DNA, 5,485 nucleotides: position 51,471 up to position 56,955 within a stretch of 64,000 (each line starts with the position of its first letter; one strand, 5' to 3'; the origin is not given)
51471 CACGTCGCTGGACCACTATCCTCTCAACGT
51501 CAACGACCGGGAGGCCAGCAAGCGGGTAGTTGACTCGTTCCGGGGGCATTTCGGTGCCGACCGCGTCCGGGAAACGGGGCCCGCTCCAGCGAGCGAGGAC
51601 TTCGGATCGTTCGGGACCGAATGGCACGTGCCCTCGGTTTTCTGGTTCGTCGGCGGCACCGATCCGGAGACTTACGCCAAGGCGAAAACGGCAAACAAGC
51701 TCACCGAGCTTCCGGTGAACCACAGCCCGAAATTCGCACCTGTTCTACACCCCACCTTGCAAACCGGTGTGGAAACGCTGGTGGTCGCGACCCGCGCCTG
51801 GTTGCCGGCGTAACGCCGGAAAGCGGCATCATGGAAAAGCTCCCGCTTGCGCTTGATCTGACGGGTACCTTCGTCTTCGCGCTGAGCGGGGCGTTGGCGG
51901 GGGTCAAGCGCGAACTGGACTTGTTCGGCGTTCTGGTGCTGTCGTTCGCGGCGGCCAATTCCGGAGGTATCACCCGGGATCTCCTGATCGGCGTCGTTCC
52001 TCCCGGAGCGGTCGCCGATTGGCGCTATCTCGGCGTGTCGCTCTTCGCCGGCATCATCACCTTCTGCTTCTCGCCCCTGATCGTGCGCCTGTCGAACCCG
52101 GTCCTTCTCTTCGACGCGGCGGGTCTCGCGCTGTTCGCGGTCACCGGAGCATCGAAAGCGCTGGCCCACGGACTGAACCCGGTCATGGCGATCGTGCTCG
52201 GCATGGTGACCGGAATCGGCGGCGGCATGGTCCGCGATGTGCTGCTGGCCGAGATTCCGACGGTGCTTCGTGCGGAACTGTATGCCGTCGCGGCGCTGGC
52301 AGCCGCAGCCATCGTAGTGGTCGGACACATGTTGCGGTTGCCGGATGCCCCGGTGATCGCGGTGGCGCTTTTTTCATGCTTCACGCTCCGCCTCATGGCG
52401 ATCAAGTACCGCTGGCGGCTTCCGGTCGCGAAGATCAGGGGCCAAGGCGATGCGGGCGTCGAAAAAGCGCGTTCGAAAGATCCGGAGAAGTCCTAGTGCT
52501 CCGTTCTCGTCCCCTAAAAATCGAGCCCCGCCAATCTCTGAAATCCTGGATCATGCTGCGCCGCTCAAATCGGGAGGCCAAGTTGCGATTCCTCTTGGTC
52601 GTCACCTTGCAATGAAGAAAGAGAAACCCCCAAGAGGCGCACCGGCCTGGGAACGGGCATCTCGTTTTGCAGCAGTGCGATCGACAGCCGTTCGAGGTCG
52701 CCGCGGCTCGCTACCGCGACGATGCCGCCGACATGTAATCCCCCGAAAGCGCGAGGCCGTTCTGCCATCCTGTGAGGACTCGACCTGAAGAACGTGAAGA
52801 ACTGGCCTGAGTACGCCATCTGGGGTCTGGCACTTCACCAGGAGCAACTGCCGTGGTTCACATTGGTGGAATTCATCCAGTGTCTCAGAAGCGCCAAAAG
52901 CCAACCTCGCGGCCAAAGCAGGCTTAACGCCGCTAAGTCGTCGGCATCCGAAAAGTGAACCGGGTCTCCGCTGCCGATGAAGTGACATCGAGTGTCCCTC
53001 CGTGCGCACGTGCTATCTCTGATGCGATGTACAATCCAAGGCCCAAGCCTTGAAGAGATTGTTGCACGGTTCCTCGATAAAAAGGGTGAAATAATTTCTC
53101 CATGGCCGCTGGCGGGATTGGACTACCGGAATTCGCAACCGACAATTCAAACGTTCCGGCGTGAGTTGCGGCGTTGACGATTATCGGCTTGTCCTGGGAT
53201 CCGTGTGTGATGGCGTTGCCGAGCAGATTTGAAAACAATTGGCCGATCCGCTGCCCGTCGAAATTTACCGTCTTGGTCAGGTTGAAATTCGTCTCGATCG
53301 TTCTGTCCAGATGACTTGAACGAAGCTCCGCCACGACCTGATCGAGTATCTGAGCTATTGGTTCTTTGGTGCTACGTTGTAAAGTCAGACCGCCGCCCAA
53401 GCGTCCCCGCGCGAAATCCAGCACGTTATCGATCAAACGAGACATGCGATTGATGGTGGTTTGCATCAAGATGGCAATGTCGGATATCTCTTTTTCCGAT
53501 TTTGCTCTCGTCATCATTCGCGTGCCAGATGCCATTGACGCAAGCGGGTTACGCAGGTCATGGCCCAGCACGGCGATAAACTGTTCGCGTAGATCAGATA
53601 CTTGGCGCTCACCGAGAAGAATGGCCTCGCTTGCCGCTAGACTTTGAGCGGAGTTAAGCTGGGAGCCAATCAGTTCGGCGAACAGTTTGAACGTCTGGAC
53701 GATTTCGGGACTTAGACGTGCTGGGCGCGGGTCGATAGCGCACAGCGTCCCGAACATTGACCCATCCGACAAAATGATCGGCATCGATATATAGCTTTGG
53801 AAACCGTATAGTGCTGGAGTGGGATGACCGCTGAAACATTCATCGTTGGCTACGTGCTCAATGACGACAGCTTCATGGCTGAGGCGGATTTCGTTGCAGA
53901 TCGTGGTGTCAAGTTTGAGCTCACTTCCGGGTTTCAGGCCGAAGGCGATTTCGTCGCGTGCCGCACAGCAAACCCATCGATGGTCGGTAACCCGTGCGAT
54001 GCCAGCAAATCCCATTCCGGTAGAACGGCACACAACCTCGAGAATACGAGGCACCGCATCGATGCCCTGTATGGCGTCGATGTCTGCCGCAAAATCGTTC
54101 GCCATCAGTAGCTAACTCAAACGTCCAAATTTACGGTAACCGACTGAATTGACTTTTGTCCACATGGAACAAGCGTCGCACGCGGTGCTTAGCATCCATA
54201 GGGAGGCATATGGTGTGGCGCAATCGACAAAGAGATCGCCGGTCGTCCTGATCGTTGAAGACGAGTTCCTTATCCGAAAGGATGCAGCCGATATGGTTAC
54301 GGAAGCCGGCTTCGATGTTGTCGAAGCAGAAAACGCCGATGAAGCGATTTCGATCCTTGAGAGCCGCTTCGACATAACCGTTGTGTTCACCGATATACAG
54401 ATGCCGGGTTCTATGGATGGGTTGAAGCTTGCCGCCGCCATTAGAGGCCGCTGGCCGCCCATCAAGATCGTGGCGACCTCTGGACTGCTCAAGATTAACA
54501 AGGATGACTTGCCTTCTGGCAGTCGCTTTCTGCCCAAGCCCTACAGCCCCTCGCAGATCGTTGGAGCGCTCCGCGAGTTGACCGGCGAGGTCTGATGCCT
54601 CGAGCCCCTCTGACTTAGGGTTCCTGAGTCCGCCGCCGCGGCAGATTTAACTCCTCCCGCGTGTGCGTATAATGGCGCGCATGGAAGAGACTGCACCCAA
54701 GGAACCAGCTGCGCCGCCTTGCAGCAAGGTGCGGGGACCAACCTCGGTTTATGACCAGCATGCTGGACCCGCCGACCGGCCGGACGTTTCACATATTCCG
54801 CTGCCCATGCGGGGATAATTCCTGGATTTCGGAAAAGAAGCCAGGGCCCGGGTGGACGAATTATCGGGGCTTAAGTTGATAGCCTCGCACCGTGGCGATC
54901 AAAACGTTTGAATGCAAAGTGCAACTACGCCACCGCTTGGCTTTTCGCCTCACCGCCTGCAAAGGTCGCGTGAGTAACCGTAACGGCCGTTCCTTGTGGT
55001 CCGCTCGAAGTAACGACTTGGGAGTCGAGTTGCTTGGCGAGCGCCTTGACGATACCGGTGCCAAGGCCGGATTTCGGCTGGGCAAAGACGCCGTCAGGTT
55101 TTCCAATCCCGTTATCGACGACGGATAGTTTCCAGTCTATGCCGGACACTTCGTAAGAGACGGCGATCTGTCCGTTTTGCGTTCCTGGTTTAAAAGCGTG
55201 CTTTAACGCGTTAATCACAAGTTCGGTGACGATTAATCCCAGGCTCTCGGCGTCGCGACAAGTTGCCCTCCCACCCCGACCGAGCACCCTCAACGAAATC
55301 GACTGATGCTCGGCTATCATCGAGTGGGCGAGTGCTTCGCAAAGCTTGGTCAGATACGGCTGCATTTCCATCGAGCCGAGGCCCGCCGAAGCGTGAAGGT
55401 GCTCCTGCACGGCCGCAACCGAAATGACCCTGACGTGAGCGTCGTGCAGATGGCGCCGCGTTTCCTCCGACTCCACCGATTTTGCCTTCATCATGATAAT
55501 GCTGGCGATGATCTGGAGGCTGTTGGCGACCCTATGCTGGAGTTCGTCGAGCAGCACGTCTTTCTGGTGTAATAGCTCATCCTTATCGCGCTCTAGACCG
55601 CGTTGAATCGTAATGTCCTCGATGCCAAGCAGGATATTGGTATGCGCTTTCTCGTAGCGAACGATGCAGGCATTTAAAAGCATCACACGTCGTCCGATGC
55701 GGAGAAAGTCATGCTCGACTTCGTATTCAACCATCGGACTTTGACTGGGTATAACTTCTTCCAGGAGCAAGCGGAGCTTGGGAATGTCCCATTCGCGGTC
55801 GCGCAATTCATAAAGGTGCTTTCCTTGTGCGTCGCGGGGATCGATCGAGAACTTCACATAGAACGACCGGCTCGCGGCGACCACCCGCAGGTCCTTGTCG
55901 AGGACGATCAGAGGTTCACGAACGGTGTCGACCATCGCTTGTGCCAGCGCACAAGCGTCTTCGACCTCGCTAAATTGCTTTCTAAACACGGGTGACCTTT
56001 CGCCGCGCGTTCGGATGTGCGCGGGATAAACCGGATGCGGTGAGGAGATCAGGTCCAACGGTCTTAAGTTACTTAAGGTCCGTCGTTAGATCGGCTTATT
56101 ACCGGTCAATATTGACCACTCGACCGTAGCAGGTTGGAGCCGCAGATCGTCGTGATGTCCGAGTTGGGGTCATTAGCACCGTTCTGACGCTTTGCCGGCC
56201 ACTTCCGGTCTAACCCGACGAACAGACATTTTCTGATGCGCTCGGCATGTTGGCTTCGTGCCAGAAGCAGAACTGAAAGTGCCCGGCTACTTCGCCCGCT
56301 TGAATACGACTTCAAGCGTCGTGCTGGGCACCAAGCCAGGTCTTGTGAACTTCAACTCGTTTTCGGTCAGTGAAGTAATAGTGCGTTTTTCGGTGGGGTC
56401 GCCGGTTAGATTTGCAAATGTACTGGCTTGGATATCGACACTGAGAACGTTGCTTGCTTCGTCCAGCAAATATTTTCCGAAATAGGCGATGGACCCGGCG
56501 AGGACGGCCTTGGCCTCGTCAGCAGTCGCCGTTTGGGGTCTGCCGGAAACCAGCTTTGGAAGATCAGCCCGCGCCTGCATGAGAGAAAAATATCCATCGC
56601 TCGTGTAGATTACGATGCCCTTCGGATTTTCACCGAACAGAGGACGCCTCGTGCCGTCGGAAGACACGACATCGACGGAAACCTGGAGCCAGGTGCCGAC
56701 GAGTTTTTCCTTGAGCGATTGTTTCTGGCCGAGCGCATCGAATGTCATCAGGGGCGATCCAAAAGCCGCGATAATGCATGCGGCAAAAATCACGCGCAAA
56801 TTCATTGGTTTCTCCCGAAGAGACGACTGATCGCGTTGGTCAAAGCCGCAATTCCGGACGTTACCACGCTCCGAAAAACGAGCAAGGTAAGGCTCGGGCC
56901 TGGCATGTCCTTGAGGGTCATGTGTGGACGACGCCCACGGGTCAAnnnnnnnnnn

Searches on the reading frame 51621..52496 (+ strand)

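Call 87: search_protein_families(library=ncbifam, proteins=[window:51621-52496:+], max_evalue=0.001)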
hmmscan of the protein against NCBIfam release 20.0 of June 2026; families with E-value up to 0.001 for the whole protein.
window:51621-52496:+ (291 aa): 1 family
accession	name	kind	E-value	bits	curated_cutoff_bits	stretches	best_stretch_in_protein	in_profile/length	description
NF007874.0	PRK10578.1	equivalog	3.7e-31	108.4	326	1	78-273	6-203/207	hypothetical protein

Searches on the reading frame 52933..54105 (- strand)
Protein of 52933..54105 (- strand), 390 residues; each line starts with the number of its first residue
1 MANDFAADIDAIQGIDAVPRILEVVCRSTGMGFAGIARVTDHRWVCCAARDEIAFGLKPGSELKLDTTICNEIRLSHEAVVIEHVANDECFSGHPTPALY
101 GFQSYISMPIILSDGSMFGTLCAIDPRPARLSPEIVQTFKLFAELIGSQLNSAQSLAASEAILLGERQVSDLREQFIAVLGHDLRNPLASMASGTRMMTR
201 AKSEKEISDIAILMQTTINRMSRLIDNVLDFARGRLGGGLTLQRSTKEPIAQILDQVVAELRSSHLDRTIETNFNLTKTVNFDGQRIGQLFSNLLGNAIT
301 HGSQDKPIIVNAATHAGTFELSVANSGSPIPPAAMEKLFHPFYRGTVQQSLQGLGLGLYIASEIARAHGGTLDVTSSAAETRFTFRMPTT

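Call 44: search_protein_families(library=pfam, proteins=[window:52933-54105:-], max_evalue=0.001)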
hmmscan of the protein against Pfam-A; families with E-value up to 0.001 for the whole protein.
window:52933-54105:- (390 aa): 5 families
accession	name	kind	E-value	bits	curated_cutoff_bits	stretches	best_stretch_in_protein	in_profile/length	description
PF02518.31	HATPase_c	-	2.9e-22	79.6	26.4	1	283-389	2-109/111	Histidine kinase-, DNA gyrase B-, and HSP90-like ATPase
PF01590.32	GAF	-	1.7e-13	51.7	22.4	1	17-149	5-132/133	GAF domain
PF00512.31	HisKA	-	1.7e-12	47.7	26.9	1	173-235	2-64/66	His Kinase A (phospho-acceptor) domain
PF13185.12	GAF_2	-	5.1e-09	36.9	28.6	1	18-148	8-133/136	GAF domain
PF13581.12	HATPase_c_2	-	3.5e-05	24.2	27.4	1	295-367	40-111/127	Histidine kinase-like ATPase domain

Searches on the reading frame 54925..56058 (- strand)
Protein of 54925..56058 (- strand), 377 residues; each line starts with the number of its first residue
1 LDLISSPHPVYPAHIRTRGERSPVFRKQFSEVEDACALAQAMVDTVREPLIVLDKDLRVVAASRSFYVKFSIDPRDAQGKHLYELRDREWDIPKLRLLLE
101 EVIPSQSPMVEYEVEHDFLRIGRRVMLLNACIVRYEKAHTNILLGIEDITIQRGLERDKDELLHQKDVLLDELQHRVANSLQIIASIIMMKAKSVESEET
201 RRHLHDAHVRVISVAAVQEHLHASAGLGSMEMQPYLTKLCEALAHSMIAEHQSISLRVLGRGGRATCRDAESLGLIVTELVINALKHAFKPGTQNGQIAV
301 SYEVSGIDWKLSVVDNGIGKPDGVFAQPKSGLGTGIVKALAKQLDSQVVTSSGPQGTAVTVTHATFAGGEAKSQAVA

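Call 44: search_protein_families(library=pfam, proteins=[window:54925-56058:-], max_evalue=0.001)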
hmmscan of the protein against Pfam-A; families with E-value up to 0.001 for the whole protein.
window:54925-56058:- (377 aa): 5 families
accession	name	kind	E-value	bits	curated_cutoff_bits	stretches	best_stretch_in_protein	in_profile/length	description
PF07568.18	HisKA_2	-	6.4e-19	68.3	22.3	1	172-246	1-75/76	Histidine kinase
PF02518.31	HATPase_c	-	3.6e-10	40.7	26.4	1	269-362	2-106/111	Histidine kinase-, DNA gyrase B-, and HSP90-like ATPase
PF13581.12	HATPase_c_2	-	9.4e-08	32.6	27.4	1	263-362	22-126/127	Histidine kinase-like ATPase domain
PF00989.32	PAS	-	1.2e-05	25.7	22.6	1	40-149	4-113/113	PAS fold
PF08448.16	PAS_4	-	3.8e-05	24.3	23.1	1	44-129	2-84/110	PAS fold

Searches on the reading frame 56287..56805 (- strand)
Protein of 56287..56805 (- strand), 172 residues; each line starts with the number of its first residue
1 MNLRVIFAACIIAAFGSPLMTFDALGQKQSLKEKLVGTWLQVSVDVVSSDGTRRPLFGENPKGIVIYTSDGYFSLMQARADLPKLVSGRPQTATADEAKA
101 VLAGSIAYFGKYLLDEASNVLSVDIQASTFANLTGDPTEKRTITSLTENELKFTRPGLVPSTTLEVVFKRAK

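Call 44: search_protein_families(library=pfam, proteins=[window:56287-56805:-], max_evalue=0.001)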
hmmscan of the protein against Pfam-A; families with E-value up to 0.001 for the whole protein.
window:56287-56805:- (172 aa): 1 family
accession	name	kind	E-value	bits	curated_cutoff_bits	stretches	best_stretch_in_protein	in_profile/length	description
PF13924.12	Lipocalin_5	-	5.1e-18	65.8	25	1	36-154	1-118/142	Lipocalin-like domain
